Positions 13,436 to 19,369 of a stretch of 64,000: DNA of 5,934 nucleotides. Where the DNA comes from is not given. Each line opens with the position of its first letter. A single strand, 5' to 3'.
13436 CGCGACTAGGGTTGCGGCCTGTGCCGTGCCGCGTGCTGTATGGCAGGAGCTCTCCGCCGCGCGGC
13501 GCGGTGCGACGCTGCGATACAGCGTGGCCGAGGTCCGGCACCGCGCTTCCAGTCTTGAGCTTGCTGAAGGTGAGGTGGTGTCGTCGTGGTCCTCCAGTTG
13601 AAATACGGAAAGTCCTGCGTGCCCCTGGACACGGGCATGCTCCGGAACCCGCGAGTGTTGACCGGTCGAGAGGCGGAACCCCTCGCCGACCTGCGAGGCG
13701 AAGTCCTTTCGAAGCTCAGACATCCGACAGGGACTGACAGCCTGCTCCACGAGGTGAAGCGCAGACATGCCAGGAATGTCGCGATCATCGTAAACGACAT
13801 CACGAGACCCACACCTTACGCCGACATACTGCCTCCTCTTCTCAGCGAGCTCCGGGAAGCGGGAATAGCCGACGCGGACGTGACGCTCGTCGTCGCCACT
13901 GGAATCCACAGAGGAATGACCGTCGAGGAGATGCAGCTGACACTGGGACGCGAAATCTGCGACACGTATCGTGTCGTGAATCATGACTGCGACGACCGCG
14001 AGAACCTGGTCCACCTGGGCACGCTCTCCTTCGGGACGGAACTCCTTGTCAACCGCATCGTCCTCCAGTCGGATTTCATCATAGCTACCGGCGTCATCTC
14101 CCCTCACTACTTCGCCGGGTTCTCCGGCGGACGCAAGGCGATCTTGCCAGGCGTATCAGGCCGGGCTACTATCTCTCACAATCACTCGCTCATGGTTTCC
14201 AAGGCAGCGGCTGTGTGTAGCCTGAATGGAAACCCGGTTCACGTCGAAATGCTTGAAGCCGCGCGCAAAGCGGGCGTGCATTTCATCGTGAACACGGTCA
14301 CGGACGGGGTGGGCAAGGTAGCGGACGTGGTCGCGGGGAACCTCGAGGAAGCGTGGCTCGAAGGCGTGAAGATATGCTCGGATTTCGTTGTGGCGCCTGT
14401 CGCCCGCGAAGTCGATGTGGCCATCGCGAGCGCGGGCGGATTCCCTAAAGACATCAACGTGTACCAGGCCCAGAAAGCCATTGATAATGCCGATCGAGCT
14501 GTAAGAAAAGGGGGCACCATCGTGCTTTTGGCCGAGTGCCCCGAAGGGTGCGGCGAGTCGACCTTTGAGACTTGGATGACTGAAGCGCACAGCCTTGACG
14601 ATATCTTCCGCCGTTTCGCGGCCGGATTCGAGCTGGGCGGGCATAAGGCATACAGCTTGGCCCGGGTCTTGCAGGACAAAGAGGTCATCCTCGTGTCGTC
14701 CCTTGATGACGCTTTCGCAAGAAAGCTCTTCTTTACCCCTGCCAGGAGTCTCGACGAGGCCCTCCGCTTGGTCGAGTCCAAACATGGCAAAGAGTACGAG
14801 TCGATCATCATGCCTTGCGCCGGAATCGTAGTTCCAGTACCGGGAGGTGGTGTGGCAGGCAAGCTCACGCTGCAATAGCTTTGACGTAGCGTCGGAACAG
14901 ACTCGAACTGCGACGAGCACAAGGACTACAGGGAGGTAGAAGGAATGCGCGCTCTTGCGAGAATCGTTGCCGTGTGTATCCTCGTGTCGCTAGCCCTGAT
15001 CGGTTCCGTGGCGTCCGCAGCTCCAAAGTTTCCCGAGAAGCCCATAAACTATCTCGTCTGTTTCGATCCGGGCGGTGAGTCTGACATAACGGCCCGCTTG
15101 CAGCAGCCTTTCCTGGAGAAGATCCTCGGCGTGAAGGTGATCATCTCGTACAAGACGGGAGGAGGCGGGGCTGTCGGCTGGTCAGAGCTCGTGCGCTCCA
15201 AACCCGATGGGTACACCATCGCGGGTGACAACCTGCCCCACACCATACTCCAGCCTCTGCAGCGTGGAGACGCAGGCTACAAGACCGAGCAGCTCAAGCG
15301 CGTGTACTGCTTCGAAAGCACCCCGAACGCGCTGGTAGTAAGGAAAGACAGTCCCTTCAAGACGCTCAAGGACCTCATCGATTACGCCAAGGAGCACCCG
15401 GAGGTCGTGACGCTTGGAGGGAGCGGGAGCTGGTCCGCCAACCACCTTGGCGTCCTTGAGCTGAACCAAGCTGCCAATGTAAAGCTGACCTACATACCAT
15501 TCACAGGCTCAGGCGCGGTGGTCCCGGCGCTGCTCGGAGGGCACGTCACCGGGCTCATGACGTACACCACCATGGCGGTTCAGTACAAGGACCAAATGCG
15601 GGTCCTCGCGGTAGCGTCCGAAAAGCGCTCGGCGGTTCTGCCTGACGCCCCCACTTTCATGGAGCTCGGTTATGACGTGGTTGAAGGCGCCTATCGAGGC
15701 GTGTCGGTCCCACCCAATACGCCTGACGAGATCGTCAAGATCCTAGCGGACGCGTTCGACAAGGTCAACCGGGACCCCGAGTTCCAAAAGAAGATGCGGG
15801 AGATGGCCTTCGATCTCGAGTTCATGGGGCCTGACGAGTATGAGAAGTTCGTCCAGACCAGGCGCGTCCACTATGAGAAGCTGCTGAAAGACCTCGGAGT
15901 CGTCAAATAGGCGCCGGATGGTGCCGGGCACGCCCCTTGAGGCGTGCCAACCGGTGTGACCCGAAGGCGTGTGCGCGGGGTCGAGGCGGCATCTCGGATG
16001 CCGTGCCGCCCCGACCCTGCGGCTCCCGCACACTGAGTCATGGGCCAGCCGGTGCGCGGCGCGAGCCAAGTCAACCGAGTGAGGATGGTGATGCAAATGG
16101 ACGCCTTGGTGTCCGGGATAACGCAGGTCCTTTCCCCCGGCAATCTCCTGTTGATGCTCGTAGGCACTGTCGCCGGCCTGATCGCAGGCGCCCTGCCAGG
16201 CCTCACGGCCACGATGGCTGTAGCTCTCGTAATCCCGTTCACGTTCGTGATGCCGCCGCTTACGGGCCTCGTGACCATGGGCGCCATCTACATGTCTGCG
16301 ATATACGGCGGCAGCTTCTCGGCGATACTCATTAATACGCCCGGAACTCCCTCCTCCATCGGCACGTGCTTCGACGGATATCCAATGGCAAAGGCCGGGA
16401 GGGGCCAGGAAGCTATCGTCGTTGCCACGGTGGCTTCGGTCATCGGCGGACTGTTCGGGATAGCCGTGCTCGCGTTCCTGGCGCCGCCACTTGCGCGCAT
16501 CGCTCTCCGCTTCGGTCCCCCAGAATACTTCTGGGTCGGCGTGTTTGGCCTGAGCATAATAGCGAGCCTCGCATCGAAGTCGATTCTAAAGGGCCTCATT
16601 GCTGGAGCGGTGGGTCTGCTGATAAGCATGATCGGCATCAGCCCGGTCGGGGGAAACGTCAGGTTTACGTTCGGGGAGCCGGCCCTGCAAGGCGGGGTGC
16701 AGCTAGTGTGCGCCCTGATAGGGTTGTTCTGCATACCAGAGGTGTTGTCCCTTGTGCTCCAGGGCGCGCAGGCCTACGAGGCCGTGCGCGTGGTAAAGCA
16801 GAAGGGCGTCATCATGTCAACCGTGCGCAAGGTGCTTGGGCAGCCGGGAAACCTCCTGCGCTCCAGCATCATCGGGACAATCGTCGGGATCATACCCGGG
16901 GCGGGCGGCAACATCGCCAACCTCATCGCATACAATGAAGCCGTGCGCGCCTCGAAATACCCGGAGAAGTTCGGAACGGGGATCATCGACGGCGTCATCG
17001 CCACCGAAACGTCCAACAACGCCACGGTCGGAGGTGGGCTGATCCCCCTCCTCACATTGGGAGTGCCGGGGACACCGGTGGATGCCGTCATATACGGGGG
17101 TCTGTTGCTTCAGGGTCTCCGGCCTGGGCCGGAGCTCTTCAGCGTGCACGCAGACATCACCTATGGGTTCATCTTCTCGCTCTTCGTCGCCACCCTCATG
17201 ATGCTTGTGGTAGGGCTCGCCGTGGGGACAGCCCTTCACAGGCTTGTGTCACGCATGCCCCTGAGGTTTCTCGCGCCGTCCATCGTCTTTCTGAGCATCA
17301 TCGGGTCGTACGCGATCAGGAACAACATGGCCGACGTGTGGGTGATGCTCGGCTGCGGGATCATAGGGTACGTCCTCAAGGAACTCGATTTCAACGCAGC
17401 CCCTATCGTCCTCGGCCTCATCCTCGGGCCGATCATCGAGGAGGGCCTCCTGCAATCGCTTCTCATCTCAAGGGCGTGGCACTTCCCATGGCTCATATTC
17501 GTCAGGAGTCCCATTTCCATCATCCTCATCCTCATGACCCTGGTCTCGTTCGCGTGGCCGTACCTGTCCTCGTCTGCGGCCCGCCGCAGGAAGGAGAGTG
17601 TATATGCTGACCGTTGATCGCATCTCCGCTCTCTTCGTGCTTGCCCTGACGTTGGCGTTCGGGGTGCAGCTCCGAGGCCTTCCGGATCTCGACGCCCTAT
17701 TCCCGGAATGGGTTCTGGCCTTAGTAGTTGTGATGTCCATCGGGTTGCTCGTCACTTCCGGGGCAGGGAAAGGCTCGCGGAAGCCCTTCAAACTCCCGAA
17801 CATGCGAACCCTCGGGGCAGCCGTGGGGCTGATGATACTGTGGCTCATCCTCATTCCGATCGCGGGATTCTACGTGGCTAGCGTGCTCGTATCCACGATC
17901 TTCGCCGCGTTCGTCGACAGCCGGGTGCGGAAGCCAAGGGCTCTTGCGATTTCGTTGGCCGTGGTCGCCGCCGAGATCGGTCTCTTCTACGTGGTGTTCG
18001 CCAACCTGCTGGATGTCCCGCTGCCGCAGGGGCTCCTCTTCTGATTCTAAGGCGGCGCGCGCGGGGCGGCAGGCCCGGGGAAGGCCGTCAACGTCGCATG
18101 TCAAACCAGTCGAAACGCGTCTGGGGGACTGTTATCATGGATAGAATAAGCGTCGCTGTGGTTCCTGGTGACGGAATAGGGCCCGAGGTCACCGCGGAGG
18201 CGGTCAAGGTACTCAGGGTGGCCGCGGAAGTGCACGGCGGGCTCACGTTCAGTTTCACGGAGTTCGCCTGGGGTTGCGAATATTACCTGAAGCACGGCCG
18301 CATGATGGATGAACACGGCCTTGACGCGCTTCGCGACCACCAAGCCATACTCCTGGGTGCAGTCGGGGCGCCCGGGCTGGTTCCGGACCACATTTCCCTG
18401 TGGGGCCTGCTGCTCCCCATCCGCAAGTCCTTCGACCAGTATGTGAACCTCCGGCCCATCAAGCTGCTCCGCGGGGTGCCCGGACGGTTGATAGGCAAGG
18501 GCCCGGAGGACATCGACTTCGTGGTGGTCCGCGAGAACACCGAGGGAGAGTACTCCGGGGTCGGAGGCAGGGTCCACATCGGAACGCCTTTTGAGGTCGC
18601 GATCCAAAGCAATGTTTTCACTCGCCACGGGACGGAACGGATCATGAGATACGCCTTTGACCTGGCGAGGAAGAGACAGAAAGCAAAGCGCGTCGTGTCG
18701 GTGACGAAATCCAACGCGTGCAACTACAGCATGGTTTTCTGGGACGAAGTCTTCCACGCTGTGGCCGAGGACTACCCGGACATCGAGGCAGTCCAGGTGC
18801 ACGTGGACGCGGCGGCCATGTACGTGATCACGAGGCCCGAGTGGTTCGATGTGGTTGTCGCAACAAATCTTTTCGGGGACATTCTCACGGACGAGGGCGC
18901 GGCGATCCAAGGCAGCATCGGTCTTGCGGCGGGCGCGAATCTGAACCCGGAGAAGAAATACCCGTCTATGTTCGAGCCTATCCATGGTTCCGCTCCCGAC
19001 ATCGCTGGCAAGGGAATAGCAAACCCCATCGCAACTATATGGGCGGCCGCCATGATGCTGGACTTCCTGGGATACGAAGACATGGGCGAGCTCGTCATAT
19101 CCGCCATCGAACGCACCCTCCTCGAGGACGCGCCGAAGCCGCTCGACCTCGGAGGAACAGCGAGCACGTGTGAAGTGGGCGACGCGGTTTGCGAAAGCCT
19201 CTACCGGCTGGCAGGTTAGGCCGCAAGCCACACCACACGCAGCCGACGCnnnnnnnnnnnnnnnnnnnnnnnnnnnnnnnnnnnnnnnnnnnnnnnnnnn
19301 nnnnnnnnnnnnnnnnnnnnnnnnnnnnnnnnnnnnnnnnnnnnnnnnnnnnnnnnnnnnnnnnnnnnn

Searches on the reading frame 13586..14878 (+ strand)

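Call 6: search_protein_families(library=pfam, proteins=[window:13586-14878:+])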
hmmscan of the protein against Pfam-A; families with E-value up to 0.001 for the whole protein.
window:13586-14878:+ (430 aa): 3 families
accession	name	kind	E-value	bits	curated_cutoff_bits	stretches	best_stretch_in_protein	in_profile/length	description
PF09861.14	Lar_N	-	3.8e-65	219.3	23.3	1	7-207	1-200/204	Lactate racemase N-terminal domain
PF21113.2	LarA_C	-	6.1e-21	75.4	25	1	275-415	5-149/152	Lactate racemase C-terminal domain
PF04015.17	DUF362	-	0.00014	22.4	24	1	84-229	25-155/200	Domain of unknown function (DUF362)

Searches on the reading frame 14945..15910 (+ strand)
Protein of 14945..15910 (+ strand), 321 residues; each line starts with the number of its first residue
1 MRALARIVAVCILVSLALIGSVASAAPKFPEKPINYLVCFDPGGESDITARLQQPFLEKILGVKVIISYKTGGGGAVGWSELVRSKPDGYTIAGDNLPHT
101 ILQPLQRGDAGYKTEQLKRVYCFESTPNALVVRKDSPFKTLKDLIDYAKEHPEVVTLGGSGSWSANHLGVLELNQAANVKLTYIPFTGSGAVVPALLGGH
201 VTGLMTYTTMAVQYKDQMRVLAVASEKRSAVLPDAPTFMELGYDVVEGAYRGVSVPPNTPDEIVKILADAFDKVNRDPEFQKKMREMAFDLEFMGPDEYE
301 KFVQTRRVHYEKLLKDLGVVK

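Call 6: search_protein_families(library=pfam, proteins=[window:14945-15910:+])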
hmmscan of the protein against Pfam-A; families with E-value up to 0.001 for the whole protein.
window:14945-15910:+ (321 aa): 1 family
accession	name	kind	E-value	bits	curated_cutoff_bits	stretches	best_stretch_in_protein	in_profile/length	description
PF03401.19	TctC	-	1.4e-49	169.6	27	1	50-318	2-273/274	Tripartite tricarboxylate transporter family receptor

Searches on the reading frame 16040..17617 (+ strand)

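Call 6: search_protein_families(library=pfam, proteins=[window:16040-17617:+])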
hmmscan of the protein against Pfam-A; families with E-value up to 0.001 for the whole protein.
window:16040-17617:+ (525 aa): 1 family
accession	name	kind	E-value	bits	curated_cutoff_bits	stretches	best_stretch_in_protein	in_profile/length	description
PF01970.21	TctA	-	4.9e-147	490.4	28.9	1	36-458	1-423/423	Tripartite tricarboxylate transporter TctA family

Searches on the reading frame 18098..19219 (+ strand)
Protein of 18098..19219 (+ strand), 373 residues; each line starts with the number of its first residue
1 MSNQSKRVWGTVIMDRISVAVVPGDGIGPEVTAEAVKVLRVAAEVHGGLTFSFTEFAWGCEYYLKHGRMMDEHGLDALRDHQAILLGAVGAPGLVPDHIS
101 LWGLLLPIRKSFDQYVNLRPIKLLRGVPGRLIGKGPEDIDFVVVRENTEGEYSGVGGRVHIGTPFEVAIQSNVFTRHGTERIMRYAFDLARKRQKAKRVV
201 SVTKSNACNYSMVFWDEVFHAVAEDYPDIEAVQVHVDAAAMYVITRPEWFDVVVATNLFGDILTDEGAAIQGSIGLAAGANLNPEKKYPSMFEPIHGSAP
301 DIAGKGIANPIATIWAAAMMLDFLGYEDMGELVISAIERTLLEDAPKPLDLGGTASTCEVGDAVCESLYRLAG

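Call 6: search_protein_families(library=pfam, proteins=[window:18098-19219:+])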
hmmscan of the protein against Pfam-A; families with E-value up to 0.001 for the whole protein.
window:18098-19219:+ (373 aa): 1 family
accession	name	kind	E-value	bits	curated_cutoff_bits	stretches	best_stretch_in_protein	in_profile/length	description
PF00180.25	Iso_dh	-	3.2e-94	316.5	27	1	19-364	2-348/348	Isocitrate/isopropylmalate dehydrogenase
